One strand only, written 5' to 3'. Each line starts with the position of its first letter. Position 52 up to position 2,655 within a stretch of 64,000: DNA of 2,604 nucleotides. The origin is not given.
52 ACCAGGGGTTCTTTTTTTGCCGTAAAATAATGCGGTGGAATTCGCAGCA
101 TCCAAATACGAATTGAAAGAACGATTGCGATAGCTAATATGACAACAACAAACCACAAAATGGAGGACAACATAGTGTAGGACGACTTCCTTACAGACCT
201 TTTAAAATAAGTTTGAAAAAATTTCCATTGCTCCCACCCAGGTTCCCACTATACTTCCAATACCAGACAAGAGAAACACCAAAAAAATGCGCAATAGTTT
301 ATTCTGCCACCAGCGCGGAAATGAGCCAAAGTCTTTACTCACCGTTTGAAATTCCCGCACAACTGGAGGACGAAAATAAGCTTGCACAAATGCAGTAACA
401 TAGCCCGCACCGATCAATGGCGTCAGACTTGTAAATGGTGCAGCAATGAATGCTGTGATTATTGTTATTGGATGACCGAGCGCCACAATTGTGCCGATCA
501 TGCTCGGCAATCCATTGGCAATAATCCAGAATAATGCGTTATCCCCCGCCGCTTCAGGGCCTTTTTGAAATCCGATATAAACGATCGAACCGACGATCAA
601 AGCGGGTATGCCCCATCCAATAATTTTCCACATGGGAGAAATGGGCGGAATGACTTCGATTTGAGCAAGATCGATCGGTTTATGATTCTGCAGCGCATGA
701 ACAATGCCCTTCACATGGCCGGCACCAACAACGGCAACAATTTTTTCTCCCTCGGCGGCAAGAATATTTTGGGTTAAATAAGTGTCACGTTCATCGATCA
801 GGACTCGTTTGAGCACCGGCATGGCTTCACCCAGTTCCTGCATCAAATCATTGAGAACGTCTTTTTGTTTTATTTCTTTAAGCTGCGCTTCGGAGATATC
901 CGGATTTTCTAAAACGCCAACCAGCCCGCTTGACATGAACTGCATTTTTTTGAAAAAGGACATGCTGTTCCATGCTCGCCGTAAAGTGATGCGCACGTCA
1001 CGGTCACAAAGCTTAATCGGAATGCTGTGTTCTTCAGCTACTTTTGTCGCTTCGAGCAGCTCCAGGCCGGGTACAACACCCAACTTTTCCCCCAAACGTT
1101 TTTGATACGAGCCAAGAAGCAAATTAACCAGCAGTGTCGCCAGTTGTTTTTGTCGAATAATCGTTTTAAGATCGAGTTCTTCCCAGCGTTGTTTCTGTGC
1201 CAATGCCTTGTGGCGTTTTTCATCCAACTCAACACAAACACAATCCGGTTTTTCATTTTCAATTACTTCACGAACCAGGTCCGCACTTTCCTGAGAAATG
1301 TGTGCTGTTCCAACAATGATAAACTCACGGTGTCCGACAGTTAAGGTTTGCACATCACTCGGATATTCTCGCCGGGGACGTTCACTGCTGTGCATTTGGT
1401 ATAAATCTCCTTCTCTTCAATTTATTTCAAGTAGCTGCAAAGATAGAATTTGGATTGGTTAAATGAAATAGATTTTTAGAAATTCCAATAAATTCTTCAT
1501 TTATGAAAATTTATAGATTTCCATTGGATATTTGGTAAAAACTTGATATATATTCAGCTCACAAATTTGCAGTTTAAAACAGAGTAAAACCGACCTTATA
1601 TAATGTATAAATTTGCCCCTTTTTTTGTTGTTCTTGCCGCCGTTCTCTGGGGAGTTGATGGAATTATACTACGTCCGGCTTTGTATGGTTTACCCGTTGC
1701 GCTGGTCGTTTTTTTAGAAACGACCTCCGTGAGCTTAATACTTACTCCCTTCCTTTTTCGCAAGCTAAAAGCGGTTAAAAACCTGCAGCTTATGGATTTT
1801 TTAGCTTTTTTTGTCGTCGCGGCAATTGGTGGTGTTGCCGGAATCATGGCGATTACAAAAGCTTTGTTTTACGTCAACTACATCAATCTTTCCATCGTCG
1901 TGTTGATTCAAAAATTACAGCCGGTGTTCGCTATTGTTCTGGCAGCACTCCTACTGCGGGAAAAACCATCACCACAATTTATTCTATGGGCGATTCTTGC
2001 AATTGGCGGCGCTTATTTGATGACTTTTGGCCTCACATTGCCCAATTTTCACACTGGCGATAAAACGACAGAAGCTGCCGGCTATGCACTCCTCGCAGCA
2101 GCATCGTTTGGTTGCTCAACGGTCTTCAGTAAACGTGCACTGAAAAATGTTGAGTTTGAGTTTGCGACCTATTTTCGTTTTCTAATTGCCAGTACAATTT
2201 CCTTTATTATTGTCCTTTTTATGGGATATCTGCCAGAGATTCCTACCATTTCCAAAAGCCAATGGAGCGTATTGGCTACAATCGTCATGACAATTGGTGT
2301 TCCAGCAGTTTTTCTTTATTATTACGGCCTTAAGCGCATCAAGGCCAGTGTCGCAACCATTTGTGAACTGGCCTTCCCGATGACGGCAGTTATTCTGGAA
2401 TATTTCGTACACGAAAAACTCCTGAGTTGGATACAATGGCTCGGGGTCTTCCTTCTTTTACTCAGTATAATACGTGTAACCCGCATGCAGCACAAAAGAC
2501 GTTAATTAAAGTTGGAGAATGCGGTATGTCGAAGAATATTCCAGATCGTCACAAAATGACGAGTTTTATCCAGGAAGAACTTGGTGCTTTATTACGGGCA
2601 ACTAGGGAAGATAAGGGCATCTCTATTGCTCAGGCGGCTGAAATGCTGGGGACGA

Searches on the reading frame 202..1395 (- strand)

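Call 28: search_protein_families(library=pfam, proteins=[window:202-1395:-], max_evalue=0.001)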
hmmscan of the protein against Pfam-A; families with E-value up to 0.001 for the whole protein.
window:202-1395:- (397 aa): 1 family
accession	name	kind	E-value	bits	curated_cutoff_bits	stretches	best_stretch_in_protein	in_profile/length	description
PF01963.22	TraB_PrgY_gumN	-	6.7e-35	121.6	26.8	1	21-232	8-248/263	TraB/PrgY/gumN family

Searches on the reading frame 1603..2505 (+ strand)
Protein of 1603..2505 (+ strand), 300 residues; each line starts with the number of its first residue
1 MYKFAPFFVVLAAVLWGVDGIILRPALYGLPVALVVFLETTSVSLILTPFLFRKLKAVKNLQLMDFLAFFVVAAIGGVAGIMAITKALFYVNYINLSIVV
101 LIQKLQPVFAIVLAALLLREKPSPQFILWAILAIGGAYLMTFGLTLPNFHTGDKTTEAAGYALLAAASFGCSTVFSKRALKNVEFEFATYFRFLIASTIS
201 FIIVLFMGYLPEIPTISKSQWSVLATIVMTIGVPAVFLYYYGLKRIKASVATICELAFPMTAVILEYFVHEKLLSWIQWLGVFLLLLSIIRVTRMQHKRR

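Call 28: search_protein_families(library=pfam, proteins=[window:1603-2505:+], max_evalue=0.001)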
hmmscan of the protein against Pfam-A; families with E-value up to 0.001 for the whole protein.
window:1603-2505:+ (300 aa): 2 families
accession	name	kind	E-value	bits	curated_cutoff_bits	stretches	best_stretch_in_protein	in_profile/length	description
PF00892.27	EamA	-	4.8e-36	124.5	28.2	2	161-291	6-132/135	EamA-like transporter family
PF03151.22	TPT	-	0.00082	19.3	30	1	36-241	35-233/291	Triose-phosphate Transporter family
